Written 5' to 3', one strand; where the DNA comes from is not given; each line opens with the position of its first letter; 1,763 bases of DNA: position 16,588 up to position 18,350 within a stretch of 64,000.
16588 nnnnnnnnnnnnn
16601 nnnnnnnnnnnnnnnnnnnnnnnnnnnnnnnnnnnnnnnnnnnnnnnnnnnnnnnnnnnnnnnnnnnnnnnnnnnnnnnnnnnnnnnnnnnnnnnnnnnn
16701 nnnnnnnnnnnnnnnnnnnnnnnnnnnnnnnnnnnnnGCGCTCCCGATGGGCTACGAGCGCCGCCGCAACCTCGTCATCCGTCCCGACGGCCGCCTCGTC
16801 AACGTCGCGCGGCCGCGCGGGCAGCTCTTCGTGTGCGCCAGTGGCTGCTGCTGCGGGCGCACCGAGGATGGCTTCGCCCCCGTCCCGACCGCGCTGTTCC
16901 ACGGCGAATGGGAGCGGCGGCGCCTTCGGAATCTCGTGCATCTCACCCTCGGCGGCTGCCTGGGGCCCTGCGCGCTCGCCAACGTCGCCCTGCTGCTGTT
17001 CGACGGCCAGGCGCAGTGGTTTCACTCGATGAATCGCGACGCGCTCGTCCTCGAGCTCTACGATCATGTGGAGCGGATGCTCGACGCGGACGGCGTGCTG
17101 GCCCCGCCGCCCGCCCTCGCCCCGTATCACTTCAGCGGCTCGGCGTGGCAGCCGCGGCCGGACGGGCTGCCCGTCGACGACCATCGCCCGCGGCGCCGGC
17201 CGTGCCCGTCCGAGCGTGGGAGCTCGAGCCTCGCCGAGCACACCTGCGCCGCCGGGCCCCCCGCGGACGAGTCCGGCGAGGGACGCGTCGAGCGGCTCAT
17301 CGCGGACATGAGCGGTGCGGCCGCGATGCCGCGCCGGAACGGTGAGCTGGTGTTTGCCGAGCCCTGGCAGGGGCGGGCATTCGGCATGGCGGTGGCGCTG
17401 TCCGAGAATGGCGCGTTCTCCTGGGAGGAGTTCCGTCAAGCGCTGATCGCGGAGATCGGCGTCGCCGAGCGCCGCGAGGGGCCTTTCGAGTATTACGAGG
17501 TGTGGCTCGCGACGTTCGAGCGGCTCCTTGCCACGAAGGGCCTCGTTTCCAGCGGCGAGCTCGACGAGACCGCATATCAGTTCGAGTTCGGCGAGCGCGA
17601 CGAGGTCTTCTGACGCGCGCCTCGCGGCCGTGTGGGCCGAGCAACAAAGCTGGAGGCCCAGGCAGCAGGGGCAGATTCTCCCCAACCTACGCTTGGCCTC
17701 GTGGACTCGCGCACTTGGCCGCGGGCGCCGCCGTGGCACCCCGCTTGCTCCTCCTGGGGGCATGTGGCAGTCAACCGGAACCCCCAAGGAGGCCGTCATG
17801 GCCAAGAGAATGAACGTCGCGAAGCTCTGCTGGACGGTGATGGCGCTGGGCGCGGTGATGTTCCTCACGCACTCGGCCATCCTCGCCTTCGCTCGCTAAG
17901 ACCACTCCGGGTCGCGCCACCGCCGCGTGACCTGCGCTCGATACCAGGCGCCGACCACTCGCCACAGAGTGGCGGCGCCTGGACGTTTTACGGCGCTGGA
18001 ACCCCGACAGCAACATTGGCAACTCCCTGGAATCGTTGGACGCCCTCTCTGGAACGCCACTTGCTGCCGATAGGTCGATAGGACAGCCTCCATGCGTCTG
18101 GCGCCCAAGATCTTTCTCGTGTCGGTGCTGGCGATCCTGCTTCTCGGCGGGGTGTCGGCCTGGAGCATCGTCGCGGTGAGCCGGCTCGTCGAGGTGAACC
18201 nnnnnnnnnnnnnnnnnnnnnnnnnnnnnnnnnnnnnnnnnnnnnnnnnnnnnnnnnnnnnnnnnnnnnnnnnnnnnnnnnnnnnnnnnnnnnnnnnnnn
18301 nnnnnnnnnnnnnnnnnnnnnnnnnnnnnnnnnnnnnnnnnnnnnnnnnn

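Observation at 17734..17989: Self-contained sigma-54 promoter, strong SD, 33-aa TM ORF and terminator unit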

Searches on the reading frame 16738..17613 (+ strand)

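Call 45: search_protein_families(library=pfam, proteins=[window:16738-17613:+], max_evalue=0.001)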
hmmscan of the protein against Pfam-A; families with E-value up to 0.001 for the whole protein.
window:16738-17613:+ (291 aa): 1 family
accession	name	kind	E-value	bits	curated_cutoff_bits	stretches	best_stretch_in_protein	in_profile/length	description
PF21006.2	NHase_beta_N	-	3.2e-16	59.9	21.5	1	191-281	10-97/115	Nitrile hydratase beta subunit, N-terminal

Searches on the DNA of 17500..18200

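Call 49: search_rna_families(source=window, start=17500, end=18200, threshold=evalue, max_evalue=1)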
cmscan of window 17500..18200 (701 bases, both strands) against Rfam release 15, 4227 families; matches with E-value up to 1: 1.
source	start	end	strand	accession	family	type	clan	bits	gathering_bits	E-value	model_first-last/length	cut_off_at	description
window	17566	17673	+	RF00222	IRES_Bag1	Cis-reg; IRES;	-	13.5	37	0.84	1-370/370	no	Bag-1 internal ribosome entry site (IRES)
